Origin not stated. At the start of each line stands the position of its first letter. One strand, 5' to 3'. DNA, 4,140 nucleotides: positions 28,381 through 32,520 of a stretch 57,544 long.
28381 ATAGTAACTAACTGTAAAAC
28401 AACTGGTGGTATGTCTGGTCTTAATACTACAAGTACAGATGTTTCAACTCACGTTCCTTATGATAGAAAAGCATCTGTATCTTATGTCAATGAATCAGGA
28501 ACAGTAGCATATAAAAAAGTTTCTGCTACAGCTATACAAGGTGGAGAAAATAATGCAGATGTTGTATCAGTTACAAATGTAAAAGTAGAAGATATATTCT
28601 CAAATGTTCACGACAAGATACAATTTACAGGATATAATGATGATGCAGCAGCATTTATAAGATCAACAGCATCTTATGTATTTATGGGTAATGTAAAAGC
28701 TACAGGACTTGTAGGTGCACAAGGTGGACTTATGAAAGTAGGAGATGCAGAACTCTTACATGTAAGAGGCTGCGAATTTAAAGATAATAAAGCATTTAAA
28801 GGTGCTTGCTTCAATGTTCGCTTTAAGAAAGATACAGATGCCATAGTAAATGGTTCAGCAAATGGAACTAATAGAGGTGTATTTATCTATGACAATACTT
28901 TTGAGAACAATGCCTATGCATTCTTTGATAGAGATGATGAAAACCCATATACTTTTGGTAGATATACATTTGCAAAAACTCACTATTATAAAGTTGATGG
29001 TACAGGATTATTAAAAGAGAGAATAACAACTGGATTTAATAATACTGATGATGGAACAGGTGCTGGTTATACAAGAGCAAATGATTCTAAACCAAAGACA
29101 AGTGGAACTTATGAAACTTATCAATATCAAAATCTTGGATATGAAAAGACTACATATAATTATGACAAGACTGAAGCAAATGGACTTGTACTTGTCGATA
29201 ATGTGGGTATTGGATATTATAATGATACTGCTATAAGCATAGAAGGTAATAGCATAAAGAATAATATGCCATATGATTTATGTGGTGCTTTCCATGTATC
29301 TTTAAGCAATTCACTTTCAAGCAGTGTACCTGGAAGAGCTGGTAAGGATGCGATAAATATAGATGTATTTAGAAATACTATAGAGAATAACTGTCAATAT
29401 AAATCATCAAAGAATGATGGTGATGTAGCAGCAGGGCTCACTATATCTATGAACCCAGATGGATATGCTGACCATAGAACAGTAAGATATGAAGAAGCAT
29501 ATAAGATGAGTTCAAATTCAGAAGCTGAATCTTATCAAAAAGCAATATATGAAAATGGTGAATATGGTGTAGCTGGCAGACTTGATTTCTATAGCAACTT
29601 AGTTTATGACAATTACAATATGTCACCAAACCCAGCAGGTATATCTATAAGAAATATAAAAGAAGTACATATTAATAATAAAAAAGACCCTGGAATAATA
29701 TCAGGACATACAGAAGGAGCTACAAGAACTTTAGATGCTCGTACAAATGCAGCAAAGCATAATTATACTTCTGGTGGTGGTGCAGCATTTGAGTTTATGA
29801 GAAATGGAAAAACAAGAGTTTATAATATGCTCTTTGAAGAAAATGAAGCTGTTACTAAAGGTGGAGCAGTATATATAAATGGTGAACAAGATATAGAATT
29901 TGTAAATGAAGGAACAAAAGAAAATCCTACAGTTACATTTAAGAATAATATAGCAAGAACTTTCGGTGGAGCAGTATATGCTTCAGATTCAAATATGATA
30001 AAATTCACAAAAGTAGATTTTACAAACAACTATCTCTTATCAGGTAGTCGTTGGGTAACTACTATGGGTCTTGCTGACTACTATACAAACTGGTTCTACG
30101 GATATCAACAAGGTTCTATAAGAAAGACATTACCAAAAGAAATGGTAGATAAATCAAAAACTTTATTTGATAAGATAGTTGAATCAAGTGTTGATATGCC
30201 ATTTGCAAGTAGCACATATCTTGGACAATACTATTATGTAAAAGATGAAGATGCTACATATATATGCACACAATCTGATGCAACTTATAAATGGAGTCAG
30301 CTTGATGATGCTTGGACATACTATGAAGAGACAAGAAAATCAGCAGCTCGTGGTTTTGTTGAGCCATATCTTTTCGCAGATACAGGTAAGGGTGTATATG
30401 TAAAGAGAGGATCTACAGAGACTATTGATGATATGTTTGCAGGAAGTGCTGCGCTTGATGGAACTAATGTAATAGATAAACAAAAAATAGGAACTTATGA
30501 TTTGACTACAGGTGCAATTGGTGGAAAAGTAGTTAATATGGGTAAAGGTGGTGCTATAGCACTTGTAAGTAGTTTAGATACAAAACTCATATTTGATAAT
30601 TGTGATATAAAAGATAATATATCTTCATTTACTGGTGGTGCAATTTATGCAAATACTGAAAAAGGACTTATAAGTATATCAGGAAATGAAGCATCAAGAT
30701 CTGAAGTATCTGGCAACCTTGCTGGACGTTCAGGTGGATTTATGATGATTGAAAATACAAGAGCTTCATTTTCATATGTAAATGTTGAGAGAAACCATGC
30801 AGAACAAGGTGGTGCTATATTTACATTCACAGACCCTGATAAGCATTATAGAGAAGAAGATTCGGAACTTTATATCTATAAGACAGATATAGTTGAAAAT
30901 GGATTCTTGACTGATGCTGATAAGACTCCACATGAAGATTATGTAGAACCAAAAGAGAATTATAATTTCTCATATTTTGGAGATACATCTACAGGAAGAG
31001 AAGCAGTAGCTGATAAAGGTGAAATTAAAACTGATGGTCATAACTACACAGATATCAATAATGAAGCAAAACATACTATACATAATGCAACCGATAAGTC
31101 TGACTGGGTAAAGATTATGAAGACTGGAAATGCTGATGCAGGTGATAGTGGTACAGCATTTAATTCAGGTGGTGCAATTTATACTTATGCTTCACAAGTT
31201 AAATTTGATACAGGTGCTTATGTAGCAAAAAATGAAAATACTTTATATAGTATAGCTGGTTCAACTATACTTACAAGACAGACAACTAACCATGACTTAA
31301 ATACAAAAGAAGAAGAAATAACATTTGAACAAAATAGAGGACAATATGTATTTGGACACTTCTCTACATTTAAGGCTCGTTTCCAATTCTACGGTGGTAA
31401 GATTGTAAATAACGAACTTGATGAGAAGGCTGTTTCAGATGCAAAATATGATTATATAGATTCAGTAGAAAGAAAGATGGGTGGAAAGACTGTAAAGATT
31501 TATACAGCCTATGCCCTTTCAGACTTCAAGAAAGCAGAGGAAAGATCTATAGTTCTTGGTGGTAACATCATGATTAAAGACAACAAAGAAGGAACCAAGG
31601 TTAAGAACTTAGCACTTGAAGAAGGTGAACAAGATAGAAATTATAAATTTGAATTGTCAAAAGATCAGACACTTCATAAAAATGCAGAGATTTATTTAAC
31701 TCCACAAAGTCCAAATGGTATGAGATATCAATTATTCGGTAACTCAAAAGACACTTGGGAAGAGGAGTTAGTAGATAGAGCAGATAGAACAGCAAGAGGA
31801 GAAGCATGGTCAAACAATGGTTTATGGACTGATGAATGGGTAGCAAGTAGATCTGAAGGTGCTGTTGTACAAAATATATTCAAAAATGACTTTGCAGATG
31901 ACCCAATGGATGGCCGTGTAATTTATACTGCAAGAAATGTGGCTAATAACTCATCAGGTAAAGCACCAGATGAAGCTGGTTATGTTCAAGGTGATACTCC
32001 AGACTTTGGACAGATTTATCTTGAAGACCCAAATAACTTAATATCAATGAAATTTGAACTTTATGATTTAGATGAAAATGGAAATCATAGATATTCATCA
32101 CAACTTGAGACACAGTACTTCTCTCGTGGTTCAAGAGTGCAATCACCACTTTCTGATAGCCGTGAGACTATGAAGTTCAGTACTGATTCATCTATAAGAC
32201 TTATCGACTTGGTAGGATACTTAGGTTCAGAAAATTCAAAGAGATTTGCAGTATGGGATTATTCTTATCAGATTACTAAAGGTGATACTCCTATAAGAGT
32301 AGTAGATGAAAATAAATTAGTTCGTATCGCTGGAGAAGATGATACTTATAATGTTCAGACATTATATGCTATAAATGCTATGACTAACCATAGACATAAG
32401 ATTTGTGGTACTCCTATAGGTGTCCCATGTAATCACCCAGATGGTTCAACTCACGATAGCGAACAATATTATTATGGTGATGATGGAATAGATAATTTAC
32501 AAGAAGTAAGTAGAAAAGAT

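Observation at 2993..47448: Tandem pair of >7300-aa paralogous surface proteins filling about three quarters of the window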

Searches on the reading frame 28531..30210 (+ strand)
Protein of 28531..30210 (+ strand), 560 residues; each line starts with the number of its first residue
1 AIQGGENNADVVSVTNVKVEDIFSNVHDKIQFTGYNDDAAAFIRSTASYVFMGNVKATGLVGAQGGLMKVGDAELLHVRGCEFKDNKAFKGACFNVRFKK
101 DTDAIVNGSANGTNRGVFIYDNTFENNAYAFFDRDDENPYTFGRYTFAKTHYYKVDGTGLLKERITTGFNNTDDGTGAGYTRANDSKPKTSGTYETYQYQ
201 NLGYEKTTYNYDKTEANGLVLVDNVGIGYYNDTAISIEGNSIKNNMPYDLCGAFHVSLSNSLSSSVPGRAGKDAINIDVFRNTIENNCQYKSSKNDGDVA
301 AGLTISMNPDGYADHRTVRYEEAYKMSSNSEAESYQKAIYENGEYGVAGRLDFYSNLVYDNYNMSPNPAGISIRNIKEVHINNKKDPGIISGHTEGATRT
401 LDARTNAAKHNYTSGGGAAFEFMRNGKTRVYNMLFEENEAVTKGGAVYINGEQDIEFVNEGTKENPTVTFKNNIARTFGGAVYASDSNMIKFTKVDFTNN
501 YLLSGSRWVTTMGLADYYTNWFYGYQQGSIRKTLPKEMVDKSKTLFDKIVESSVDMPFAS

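Call 63: search_protein_families(library=pfam, proteins=[window:28531-30210:+], max_evalue=1)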
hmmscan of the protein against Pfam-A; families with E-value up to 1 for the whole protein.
window:28531-30210:+ (560 aa): 1 family
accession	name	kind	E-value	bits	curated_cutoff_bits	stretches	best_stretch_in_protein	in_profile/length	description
PF02415.23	Chlam_PMP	-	0.0012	19.3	20.6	2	468-485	2-19/19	Chlamydia polymorphic membrane protein (Chlamydia_PMP) repeat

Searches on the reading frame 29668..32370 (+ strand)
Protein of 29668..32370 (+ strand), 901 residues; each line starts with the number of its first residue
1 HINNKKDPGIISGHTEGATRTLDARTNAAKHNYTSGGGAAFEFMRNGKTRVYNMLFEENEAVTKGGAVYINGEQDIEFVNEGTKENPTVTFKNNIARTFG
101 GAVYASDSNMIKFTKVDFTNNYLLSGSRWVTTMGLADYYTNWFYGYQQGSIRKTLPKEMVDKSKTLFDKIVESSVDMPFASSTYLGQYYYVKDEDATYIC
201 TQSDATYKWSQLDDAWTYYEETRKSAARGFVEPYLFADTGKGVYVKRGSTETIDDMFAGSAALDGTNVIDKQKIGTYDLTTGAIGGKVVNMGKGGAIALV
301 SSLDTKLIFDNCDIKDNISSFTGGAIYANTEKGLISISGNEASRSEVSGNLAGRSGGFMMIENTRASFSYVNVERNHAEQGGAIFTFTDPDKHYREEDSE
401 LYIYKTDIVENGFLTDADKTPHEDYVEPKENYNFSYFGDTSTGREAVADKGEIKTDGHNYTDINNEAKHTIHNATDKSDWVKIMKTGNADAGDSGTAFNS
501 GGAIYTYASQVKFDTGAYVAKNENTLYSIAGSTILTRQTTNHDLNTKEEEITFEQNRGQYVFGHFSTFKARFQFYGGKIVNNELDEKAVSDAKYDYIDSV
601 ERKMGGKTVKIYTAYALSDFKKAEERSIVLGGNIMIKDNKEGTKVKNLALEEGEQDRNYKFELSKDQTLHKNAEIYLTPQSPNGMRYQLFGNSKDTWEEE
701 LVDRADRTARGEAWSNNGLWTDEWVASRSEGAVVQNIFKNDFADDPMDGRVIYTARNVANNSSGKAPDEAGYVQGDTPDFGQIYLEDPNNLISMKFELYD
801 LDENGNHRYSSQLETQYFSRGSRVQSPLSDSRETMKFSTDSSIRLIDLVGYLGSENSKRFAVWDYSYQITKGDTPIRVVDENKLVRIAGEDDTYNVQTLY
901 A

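Call 83: find_homologous_proteins(query=window:29668-32370:+, max_evalue=0.00001)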
Query window:29668-32370:+ (901 aa): 2 proteins with E <= 0.00001 among 8000 candidates.
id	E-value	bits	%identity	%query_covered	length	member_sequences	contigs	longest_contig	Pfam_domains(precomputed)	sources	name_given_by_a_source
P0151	2.5e-129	451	53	49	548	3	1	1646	-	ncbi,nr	ncbi:MAG: hypothetical protein II411_04415, partial [Lachnospiraceae bacterium]|nr:hypothetical prot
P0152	6.0e-24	103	65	9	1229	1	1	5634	-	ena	-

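Call 96: predict_structure(alignment_id=A4)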
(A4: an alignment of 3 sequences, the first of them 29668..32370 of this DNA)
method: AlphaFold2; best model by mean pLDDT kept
length: 901 residues; sequences in the alignment: 3
mean_pLDDT: 32.0   pTM: 0.32
mean pLDDT of the five models: 32.0, 31.4, 30.1, 29.4, 27.9
residues with pLDDT >= 90: 0; 70-90: 5; 50-70: 131; < 50: 765
segments of 3 or more residues with pLDDT < 50: 1-25, 63-65, 98-100, 124-305, 318-325, 338-343, 353-357, 362-367, 379-384, 388-399, 404-901
pLDDT, mean of each block of 10 residues (from residue 1): 24 32 55 56 60 68 58 63 56 57 59 61 34 22 21 25 31 25 23 34 26 29 27 26 27 24 22 22 26 39 47 49 48 51 51 49 50 53 45 44 47 28 22 22 26 22 24 25 23 23 19 21 22 21 22 20 20 21 29 32 28 28 23 32 30 29 35 30 23 25 28 23 20 20 21 20 23 21 26 30 34 30 24 22 21 24 26 26 23 24 21
secondary structure, 60 per line:
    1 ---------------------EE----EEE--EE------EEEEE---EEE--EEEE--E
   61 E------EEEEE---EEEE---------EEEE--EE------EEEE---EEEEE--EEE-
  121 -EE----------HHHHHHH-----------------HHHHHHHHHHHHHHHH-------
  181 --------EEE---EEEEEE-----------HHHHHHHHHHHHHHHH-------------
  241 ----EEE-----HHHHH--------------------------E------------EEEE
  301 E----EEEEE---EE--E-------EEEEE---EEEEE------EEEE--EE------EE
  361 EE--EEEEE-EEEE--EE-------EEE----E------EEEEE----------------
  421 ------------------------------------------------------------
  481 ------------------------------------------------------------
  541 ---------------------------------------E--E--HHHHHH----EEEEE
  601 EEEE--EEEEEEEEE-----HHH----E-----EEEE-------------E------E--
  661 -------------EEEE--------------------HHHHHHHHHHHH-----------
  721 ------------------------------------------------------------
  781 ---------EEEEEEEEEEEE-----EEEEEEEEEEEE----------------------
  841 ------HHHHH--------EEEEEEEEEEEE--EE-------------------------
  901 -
elements in order (helices of 4 or more, strands of 3 or more residues): E28-30 E41-45 E49-51 E54-57 E68-72 E76-79 E89-92 E103-106 E110-114 E117-119 H134-140 H158-173 E189-191 E195-200 H212-227 E245-247 H253-257 E297-301 E306-310 E326-330 E334-338 E345-348 E359-362 E365-369 E371-374 E386-388 E400-404 H586-591 E596-604 E607-615 E634-637 E674-677 H698-709 E790-801 E807-818 H847-851 E860-871

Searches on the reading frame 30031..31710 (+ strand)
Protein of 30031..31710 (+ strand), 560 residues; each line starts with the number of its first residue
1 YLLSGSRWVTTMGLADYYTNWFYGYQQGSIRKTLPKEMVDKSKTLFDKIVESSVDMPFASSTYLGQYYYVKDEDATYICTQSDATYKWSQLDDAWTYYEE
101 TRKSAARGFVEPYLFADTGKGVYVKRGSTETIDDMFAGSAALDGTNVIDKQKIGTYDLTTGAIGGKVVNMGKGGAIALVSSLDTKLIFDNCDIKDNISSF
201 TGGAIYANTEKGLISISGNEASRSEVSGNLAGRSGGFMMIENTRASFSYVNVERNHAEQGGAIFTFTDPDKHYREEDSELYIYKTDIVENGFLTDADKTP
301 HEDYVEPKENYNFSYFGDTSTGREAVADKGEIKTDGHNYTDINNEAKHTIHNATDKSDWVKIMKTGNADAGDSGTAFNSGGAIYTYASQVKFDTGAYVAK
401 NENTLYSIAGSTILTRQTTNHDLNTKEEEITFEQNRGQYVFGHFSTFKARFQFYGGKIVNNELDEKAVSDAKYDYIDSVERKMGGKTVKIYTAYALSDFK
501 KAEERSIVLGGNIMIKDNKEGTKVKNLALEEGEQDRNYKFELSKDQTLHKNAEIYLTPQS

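Call 63: search_protein_families(library=pfam, proteins=[window:30031-31710:+], max_evalue=1)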
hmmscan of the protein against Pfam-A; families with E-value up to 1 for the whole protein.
window:30031-31710:+ (560 aa): 1 family
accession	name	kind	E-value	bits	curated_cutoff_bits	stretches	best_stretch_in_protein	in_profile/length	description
PF02415.23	Chlam_PMP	-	0.6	11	20.6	0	191-207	2-18/19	Chlamydia polymorphic membrane protein (Chlamydia_PMP) repeat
